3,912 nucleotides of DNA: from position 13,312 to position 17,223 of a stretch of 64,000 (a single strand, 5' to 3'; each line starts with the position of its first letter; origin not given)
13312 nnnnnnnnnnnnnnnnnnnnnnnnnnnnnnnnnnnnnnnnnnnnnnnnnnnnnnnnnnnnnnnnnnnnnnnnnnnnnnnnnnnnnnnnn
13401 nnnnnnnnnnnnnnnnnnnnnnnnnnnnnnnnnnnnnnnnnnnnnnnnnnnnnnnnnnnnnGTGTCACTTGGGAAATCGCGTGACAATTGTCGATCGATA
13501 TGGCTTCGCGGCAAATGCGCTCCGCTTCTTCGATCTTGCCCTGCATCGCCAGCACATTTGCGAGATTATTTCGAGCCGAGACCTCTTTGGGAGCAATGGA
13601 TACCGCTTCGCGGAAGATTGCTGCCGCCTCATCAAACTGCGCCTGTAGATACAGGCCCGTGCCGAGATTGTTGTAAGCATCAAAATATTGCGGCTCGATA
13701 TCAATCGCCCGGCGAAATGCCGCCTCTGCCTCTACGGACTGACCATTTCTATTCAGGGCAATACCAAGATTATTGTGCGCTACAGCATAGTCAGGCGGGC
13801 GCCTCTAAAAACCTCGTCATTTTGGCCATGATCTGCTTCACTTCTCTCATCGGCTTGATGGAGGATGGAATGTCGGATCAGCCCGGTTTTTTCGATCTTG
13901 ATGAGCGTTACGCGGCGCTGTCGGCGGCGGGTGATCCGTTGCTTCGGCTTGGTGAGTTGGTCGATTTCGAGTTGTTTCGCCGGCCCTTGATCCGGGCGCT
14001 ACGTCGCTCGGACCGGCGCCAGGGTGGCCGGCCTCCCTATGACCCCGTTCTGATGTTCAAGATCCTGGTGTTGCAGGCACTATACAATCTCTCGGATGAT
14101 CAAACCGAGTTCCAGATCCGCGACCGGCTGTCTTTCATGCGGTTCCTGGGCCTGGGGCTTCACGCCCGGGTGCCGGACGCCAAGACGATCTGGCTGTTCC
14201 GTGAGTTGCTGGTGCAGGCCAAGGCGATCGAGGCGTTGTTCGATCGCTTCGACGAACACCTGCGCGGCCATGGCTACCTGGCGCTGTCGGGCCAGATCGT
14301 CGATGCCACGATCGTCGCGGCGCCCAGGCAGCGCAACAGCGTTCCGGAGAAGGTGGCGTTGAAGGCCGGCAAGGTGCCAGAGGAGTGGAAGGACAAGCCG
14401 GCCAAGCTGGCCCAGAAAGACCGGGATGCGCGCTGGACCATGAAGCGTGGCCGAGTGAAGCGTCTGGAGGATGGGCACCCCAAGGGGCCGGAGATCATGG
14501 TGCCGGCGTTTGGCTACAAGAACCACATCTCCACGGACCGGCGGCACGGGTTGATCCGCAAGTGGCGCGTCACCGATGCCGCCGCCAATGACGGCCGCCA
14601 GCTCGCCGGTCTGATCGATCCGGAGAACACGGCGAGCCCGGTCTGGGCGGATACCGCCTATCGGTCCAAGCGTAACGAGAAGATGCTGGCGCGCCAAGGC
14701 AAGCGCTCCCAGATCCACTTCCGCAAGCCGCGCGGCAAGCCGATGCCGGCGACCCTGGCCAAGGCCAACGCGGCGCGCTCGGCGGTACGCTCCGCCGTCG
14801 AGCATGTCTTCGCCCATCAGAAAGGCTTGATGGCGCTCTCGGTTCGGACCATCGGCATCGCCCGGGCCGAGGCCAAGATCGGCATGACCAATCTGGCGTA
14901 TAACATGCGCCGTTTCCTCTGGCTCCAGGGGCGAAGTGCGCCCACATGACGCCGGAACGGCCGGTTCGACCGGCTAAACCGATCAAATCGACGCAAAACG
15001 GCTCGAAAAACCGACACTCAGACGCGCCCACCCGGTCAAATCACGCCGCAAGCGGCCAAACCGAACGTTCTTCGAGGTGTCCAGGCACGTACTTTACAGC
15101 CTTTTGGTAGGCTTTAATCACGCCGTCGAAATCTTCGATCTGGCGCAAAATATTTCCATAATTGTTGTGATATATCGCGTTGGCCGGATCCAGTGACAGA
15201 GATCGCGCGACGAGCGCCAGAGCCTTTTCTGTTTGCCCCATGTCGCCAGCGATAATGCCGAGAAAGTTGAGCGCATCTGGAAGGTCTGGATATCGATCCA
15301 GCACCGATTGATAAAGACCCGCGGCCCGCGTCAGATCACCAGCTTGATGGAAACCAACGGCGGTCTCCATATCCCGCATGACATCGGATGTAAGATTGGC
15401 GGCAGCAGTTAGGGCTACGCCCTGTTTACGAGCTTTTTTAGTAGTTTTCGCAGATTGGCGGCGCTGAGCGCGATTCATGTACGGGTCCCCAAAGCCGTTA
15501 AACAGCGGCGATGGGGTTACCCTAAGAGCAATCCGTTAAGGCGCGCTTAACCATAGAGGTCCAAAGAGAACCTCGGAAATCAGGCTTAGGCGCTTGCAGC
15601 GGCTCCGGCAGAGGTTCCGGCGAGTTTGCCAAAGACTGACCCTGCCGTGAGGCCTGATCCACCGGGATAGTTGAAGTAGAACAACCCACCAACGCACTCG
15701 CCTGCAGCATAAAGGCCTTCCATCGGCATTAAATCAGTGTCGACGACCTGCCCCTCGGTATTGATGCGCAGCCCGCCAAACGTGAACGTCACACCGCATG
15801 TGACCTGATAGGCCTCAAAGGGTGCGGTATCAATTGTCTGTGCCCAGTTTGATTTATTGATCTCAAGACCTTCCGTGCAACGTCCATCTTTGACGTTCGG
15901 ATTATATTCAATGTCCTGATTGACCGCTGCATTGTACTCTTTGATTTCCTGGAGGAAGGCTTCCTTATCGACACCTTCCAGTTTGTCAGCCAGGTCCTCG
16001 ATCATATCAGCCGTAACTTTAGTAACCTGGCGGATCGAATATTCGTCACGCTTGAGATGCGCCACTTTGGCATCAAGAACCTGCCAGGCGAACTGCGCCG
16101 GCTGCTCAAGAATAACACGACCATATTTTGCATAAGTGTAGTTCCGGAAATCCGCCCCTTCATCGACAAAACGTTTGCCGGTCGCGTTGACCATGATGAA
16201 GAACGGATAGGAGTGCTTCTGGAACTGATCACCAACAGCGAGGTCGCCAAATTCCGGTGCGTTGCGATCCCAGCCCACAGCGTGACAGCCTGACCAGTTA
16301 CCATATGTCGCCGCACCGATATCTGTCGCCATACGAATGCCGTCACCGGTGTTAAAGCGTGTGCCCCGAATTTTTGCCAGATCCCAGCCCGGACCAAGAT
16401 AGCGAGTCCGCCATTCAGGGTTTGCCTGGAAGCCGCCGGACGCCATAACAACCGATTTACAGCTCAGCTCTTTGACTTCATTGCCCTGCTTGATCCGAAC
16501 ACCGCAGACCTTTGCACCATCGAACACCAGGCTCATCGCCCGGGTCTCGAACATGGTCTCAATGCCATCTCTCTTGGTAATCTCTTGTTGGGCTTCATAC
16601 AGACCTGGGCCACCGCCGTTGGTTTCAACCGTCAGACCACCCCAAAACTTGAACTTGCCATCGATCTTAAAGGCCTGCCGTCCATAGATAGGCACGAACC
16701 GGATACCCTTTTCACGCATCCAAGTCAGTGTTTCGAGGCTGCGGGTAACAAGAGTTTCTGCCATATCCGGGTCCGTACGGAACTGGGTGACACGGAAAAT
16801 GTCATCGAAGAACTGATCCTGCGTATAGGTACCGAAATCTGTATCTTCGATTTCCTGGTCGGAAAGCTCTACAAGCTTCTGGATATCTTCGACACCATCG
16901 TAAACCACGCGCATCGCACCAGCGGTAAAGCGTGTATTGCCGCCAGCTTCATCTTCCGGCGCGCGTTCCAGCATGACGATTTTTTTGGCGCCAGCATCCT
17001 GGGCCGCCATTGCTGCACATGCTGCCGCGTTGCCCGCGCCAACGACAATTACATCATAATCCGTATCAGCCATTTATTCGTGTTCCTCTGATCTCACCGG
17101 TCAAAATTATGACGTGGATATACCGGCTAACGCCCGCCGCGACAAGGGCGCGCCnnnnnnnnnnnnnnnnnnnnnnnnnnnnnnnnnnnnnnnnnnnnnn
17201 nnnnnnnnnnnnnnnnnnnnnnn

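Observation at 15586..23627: Tricarboxylate-type catabolic island: TcuA-like flavoprotein, LysR, PrpF-family isomerase, TctC-like binding protein, and a TctA with a fused TctB-like tail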

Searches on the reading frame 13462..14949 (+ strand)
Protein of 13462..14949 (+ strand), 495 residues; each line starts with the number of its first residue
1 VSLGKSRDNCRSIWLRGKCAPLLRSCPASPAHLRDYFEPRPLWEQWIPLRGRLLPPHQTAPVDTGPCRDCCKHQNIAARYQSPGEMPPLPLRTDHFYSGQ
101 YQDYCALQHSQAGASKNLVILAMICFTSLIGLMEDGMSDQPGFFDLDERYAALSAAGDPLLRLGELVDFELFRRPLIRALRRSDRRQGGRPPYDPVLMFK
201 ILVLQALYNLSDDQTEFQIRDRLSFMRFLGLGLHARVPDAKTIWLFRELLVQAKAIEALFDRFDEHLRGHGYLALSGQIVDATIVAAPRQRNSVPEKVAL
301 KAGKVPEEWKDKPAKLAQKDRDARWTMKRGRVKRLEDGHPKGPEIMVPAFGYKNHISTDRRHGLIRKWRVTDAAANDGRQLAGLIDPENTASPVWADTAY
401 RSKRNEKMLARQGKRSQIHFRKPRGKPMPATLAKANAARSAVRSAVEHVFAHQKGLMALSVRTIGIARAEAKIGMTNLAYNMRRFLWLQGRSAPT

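Call 53: search_protein_families(library=pfam, proteins=[window:13462-14949:+], max_evalue=0.001)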
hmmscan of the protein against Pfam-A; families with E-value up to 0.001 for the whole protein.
window:13462-14949:+ (495 aa): 2 families
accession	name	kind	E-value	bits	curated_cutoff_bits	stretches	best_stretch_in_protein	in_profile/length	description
PF05598.16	DUF772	-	5.1e-26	90.9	23.1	1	189-262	1-73/74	Transposase domain (DUF772)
PF01609.27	DDE_Tnp_1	-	2.5e-12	47.4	23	1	277-482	6-200/200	Transposase DDE domain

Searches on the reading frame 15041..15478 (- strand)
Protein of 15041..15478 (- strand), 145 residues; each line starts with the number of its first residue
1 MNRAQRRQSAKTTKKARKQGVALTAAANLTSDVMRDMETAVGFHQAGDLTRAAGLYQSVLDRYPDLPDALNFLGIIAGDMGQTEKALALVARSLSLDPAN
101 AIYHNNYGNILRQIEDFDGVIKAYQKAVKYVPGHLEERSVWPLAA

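Call 4: search_protein_families(library=pfam, proteins=[window:15041-15478:-], max_evalue=0.01)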
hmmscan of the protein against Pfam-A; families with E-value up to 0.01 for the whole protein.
window:15041-15478:- (145 aa): 13 families
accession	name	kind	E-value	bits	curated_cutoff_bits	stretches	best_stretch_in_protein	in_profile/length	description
PF07719.23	TPR_2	-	2.6e-13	49.4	27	2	101-134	1-34/34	Tetratricopeptide repeat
PF13432.12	TPR_16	-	7.7e-10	39.5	32.7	1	74-129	4-59/65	Tetratricopeptide repeat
PF00515.34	TPR_1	-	7.9e-10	38.6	27.8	1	103-132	3-32/34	Tetratricopeptide repeat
PF13424.12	TPR_12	-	5.9e-09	36.4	30.1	2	68-129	4-73/77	Tetratricopeptide repeat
PF14559.12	TPR_19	-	7.9e-09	36.2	25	1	45-105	3-63/68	Tetratricopeptide repeat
PF13431.12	TPR_17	-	1.6e-08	34.6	24.4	0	55-88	1-34/34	Tetratricopeptide repeat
PF13428.12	TPR_14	-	1.8e-08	34.7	23.5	0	44-74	12-42/44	Tetratricopeptide repeat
PF13414.12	TPR_11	-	2.1e-08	34.2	26.8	0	80-111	7-38/42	TPR repeat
PF13181.12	TPR_8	-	5.1e-07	29.8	25.7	0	68-100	2-34/34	Tetratricopeptide repeat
PF13176.12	TPR_7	-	1.1e-06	28.7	27.9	0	43-69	9-35/36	Tetratricopeptide repeat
PF13174.12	TPR_6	-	7e-05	23.7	26.3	0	43-65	10-32/33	Tetratricopeptide repeat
PF23914.1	TPR_CcmH_CycH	-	0.0027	18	42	0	71-123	54-106/158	Cytochrome c-type biogenesis protein H TPR domain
PF09976.15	TPR_21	-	0.008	16.4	25.5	0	6-131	48-176/193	Tetratricopeptide repeat-like domain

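Call 5: search_protein_families(library=ncbifam, proteins=[window:15041-15478:-], max_evalue=0.01)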
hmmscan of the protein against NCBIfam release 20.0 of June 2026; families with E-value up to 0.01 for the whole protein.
window:15041-15478:- (145 aa): 9 families
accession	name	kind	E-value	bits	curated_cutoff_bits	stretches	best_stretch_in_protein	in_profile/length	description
TIGR02917.1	PEP_TPR_lipo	equivalog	1.1e-09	36.8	312.2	1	43-134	780-870/899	XrtA/PEP-CTERM system TPR-repeat protein PrsT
TIGR02521.1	type_IV_pilW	equivalog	1.9e-09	37.4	154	1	30-129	28-127/234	type IV pilus biogenesis/stability protein PilW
NF040959.1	MamA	equivalog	2e-08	33.9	200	1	39-132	43-136/204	magnetosome protein MamA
NF033920.0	C39_PA2778_fam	equivalog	1.4e-06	27.9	150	1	12-130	133-253/255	PA2778 family cysteine peptidase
NF033762.1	social_mot_Tgl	equivalog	3e-06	26.8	225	1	38-128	36-127/252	social motility TPR repeat lipoprotein Tgl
NF033758.1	gliding_GltE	equivalog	1.4e-05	24.3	225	1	39-100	126-187/411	adventurous gliding motility TPR repeat lipoprotein GltE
TIGR03939.1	PGA_TPR_OMP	equivalog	0.00044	18.6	366.65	1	47-133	100-186/800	poly-beta-1,6 N-acetyl-D-glucosamine export porin PgaA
NF002725.1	PRK02603.1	equivalog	0.0012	18.9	143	0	31-85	72-124/173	photosystem I assembly protein Ycf3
TIGR02795.1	tol_pal_ybgF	equivalog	0.0035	17.9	90.1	0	45-88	51-97/119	tol-pal system protein YbgF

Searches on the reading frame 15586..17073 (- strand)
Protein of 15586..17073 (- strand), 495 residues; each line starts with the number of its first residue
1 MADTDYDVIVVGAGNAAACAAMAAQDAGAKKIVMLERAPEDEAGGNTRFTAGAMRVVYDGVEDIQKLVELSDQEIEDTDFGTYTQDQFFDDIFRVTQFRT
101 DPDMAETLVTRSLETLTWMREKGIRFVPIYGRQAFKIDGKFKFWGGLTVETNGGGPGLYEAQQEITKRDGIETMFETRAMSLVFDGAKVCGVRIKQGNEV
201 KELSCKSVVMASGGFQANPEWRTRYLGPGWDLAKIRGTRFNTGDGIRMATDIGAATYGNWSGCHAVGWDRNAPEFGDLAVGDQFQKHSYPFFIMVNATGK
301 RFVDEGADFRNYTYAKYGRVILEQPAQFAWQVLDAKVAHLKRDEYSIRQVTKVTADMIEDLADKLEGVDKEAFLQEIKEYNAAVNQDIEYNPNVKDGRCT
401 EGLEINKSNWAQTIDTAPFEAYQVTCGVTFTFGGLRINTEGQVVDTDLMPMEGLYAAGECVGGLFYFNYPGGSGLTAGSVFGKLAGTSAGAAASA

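Call 4: search_protein_families(library=pfam, proteins=[window:15586-17073:-], max_evalue=0.01)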
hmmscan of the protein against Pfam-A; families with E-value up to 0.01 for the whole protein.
window:15586-17073:- (495 aa): 6 families
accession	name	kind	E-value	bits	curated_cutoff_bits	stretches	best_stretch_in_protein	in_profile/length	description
PF00890.30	FAD_binding_2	-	1.7e-40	139.9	20.4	1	7-473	1-411/414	FAD binding domain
PF12831.13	FAD_oxidored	-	5.9e-07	29.5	27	1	7-47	1-38/416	FAD dependent oxidoreductase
PF07992.20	Pyr_redox_2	-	1.9e-06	28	26.1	1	6-218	1-113/291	Pyridine nucleotide-disulphide oxidoreductase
PF01266.30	DAO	-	4.1e-06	27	27.9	1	7-215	1-205/353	FAD dependent oxidoreductase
PF03486.20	HI0933_like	-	1.2e-05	25.3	50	0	167-461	120-220/244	HI0933-like protein Rossmann domain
PF01134.28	GIDA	-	0.0068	15.9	22.1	0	7-34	1-28/391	Glucose inhibited division protein A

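Call 5: search_protein_families(library=ncbifam, proteins=[window:15586-17073:-], max_evalue=0.01)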
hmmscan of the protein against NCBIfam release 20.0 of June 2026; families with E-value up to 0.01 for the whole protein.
window:15586-17073:- (495 aa): 53 families (the best 25 are shown)
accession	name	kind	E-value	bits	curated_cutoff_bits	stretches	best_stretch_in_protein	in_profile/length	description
NF006130.0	PRK08274.1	equivalog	1.1e-169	565.2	369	1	3-493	3-462/467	FAD-dependent tricarballylate dehydrogenase TcuA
TIGR02485.1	CobZ_N-term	equivalog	1.2e-71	241.8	372.55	1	7-491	3-433/437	FAD-dependent tricarballylate dehydrogenase TcuA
TIGR01813.1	flavo_cyto_c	subfamily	2.4e-54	184.7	285.45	1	7-486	1-443/444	flavocytochrome c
NF005064.0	PRK06481.1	equivalog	2.1e-42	145.5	542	1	4-492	60-502/506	flavocytochrome c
NF005510.0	PRK07121.1-3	subfamily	5.8e-42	144.1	481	2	151-492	175-489/492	FAD-binding protein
NF053717.1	VnlPnlRedVprA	equivalog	2.3e-37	129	600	1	4-464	5-449/481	vinyl phenol reductase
NF009478.0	PRK12844.1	equivalog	2.4e-37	128.5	789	2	161-492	215-551/559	3-ketosteroid-delta-1-dehydrogenase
NF005509.0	PRK07121.1-2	subfamily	6.5e-34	117.4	630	2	170-494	217-526/527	FAD-binding protein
NF004789.0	PRK06134.1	subfamily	2.8e-33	115.3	747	2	168-489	229-567/581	FAD-dependent oxidoreductase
NF005882.1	PRK07843.1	equivalog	1.3e-30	106.4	788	2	166-486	212-544/547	3-oxosteroid 1-dehydrogenase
NF005511.0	PRK07121.1-4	equivalog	4.3e-30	104.7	466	2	205-493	268-543/553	FAD-binding protein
NF009477.0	PRK12843.1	equivalog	2.3e-28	99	758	2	168-488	233-567/578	FAD-dependent oxidoreductase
NF009479.0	PRK12845.1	equivalog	3.4e-27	95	793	1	167-489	230-563/566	3-ketosteroid-delta-1-dehydrogenase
NF053676.1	4oxCHCAChcC1Cy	equivalog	3.2e-26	91.8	1000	2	167-480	198-515/528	4-oxocyclohexanecarboxylate 2-dehydrogenase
NF009473.0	PRK12835.1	subfamily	6.6e-26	90.9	837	3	168-338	225-392/585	FAD-binding protein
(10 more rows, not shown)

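Call 79: find_homologous_proteins(query=window:15586-17073:-, max_evalue=1e-20)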
Query window:15586-17073:- (495 aa): 8000 proteins with E <= 1e-20 among 8000 candidates; the best 120 are listed.
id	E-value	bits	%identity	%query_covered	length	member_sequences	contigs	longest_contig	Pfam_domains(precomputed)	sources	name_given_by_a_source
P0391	0.0e+0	1098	96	100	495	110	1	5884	PF01266.31,PF00890.31,PF07992.21,PF12831.14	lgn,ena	-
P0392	0.0e+0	1025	88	100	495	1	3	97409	PF01266.31,PF00890.31,PF12831.14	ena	-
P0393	0.0e+0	1025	88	100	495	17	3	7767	PF01266.31,PF00890.31,PF12831.14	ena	-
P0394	0.0e+0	1025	89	100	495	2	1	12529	PF01266.31,PF00890.31,PF12831.14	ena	-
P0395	0.0e+0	1024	89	100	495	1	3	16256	PF00890.31,PF12831.14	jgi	jgi:tricarballylate dehydrogenase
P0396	0.0e+0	1023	88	100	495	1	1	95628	PF01266.31,PF00890.31,PF07992.21,PF03486.21,PF12831.14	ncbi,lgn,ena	-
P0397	0.0e+0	1022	88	100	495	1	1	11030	PF01266.31,PF00890.31,PF12831.14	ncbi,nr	ncbi:MAG: FAD-dependent tricarballylate dehydrogenase TcuA [Proteobacteria bacterium]|nr:FAD-depende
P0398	0.0e+0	1022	88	100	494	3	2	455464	PF01266.31,PF00890.31,PF07992.21,PF03486.21,PF12831.14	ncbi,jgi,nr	ncbi:MAG: FAD-dependent tricarballylate dehydrogenase TcuA [Rhodospirillaceae bacterium]|jgi:tricarb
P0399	0.0e+0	1021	88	100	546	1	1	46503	PF01266.31,PF00890.31,PF07992.21,PF03486.21,PF12831.14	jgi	jgi:tricarballylate dehydrogenase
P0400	0.0e+0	1018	88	100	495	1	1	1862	PF01266.31,PF00890.31,PF12831.14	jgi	-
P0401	0.0e+0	1017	88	100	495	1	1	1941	PF00890.31,PF12831.14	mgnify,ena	mgnify:CR=1 FL=1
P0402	0.0e+0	1017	88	100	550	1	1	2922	PF01266.31,PF00890.31,PF07992.21,PF03486.21,PF12831.14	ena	-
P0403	0.0e+0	1015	88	100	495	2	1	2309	PF01266.31,PF00890.31,PF12831.14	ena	-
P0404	0.0e+0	1014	88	100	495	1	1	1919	PF01266.31,PF00890.31,PF07992.21,PF12831.14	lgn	-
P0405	0.0e+0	1013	87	100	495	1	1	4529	PF01266.31,PF00890.31,PF07992.21,PF12831.14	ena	-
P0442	6.3e-250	848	74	99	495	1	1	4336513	PF01266.31,PF00890.31,PF07992.21,PF03486.21,PF12831.14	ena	-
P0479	9.3e-248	841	72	98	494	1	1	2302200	PF01266.31,PF00890.31,PF07992.21,PF03486.21,PF12831.14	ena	-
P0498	3.7e-247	839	74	99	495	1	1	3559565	PF01266.31,PF00890.31,PF07992.21,PF03486.21,PF12831.14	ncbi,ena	-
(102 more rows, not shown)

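Call 80: find_encoding_contigs(protein=P0442, flank=7000, max_places=2)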
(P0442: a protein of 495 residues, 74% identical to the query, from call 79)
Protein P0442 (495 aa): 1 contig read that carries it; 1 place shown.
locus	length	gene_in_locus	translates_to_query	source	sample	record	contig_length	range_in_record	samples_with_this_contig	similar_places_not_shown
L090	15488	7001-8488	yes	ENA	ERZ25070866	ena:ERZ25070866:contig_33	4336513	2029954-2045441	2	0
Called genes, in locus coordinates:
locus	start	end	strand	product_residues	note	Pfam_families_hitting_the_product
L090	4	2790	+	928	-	PF08335:GlnD_UR_UTase, PF27444:GlnD_3rd, PF01966:HD, PF01842:ACT (weak), PF13291:ACT_4 (faint), PF01842:ACT (weak), PF24931:ACT_ACR9_3rd, PF26956:ACT_ACR_D1 (weak), +1 more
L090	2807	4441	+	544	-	PF03023:MurJ, PF13440:Polysacc_synt_3 (weak)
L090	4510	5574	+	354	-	PF00296:Bac_luciferase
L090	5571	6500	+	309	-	PF02798:GST_N, PF13417:GST_N_3, PF13409:GST_N_2, PF14497:GST_C_3 (faint), PF00043:GST_C (weak), PF13410:GST_C_2 (weak)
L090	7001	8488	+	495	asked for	PF00890:FAD_binding_2, PF01266:DAO, PF03486:HI0933_like (faint), PF07992:Pyr_redox_2 (faint), PF12831:FAD_oxidored (weak)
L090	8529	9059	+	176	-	PF00300:His_Phos_1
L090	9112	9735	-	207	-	PF07978:NIPSNAP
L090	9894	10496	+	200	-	PF00903:Glyoxalase, PF13669:Glyoxalase_4 (weak)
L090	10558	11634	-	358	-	PF00389:2-Hacid_dh, PF02826:2-Hacid_dh_C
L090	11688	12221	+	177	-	PF02627:CMD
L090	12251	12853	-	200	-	PF02627:CMD (weak)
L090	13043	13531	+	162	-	PF01475:FUR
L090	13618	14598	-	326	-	PF04909:Amidohydro_2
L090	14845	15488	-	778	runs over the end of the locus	PF01315:Ald_Xan_dh_C, PF02738:MoCoBD_1, PF20256:MoCoBD_2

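Call 81: find_encoding_contigs(protein=P0479, flank=7000, max_places=2)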
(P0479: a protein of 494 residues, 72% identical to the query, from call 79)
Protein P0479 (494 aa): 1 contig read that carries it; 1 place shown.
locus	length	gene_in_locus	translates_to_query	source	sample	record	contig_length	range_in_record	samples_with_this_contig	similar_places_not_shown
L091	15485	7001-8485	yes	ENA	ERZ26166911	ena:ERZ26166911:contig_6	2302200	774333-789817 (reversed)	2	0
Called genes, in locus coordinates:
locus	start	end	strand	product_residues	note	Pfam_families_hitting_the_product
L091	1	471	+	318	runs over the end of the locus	PF05598:DUF772, PF01609:DDE_Tnp_1, PF13612:DDE_Tnp_1_3 (weak), PF13359:DDE_Tnp_4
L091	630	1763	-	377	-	PF00155:Aminotran_1_2, PF01041:DegT_DnrJ_EryC1, PF01053:Cys_Met_Meta_PP (weak)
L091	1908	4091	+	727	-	PF05378:Hydant_A_N, PF01968:Hydantoinase_A, PF19278:Hydant_A_C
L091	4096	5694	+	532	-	PF02538:Hydantoinase_B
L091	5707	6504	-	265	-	PF03328:HpcH_HpaI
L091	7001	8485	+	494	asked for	PF00890:FAD_binding_2, PF01266:DAO, PF03486:HI0933_like (faint), PF07992:Pyr_redox_2 (faint), PF12831:FAD_oxidored (weak)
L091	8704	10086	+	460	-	PF03972:MmgE_PrpD_N, PF19305:MmgE_PrpD_C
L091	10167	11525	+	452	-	PF05598:DUF772, PF01609:DDE_Tnp_1, PF13751:DDE_Tnp_1_6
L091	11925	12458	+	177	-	PF07987:DUF1775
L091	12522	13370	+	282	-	PF07286:D-Glu_cyclase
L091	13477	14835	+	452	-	PF07690:MFS_1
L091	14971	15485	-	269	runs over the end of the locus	PF01073:3Beta_HSD, PF01370:Epimerase, PF04321:RmlD_sub_bind (weak), PF05368:NmrA, PF13460:NAD_binding_10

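Call 82: find_encoding_contigs(protein=P0498, flank=7000, max_places=2)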
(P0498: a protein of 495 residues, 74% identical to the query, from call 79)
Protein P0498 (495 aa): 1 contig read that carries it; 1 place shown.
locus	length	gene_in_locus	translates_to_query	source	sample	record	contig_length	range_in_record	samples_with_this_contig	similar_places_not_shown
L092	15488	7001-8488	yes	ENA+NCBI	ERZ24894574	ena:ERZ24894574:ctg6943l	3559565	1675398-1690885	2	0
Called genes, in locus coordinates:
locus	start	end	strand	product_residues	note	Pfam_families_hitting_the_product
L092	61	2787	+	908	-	PF08335:GlnD_UR_UTase, PF27444:GlnD_3rd, PF01966:HD, PF13291:ACT_4 (faint), PF01842:ACT (weak), PF24931:ACT_ACR9_3rd, PF26956:ACT_ACR_D1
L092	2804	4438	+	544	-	PF03023:MurJ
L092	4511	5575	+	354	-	PF00296:Bac_luciferase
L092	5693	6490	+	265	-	PF02798:GST_N, PF13409:GST_N_2, PF13417:GST_N_3, PF13410:GST_C_2, PF00043:GST_C (weak)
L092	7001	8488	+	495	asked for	PF00890:FAD_binding_2, PF01266:DAO, PF03486:HI0933_like (faint), PF07992:Pyr_redox_2 (faint), PF12831:FAD_oxidored (weak)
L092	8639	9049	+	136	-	-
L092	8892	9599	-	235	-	-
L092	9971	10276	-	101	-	PF01381:HTH_3 (weak)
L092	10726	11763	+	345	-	-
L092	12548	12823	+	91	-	-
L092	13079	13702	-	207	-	PF07978:NIPSNAP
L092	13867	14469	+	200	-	PF00903:Glyoxalase, PF13669:Glyoxalase_4 (weak)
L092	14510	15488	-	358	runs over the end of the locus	PF03446:NAD_binding_2 (faint), PF00389:2-Hacid_dh, PF02826:2-Hacid_dh_C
